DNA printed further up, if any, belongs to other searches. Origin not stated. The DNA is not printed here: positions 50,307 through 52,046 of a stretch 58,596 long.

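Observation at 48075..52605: Candidate amino-sugar or aminocyclitol pathway: DegT aminotransferase, AraC regulator, AAC(3)-TIM-barrel fusion and cyclase-like protein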

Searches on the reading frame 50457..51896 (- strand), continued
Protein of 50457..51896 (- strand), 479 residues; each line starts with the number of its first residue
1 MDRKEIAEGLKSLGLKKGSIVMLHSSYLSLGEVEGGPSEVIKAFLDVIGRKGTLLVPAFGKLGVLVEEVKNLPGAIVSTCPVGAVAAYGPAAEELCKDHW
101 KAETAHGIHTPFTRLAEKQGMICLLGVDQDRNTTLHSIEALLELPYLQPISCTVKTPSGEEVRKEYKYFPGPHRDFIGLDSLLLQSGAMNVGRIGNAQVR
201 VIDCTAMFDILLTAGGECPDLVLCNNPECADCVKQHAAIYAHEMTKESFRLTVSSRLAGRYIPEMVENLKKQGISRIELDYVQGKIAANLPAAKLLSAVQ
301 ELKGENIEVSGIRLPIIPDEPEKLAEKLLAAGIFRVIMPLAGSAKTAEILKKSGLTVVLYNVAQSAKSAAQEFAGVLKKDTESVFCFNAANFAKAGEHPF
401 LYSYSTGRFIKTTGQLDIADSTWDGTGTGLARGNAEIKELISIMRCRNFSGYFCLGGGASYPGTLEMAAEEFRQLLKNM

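Call 45: find_encoding_contigs(protein=P0003, flank=10000, max_places=3)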
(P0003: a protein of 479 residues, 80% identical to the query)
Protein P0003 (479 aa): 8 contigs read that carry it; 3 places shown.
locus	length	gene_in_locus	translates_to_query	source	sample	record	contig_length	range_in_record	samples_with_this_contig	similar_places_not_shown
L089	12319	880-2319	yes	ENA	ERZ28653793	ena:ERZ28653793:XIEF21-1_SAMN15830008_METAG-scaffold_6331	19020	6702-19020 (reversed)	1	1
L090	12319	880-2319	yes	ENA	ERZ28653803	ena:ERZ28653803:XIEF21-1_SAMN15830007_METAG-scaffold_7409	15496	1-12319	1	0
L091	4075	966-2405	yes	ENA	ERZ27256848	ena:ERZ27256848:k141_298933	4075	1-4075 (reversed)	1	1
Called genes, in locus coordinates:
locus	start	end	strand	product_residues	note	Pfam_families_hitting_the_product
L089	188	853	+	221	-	-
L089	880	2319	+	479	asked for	PF02522:Antibiotic_NAT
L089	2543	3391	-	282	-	PF02311:AraC_binding (weak), PF00165:HTH_AraC (weak), PF12833:HTH_18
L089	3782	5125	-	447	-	PF04734:Ceramidase_alk (weak)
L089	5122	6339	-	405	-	PF00155:Aminotran_1_2, PF01041:DegT_DnrJ_EryC1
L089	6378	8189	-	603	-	-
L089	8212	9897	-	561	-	PF00890:FAD_binding_2 (faint), PF01134:GIDA (weak), PF01266:DAO (weak), PF03486:HI0933_like (faint), PF07992:Pyr_redox_2 (weak), PF12831:FAD_oxidored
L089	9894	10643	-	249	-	-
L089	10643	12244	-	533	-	PF22422:MGH1-like_GH, PF01204:Trehalase, PF03200:Glyco_hydro_63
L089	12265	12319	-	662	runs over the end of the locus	-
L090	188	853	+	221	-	-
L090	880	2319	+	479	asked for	PF02522:Antibiotic_NAT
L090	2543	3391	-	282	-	PF02311:AraC_binding (weak), PF00165:HTH_AraC (weak), PF12833:HTH_18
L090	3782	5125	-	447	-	PF04734:Ceramidase_alk (weak)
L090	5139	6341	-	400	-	-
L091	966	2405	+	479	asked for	PF02522:Antibiotic_NAT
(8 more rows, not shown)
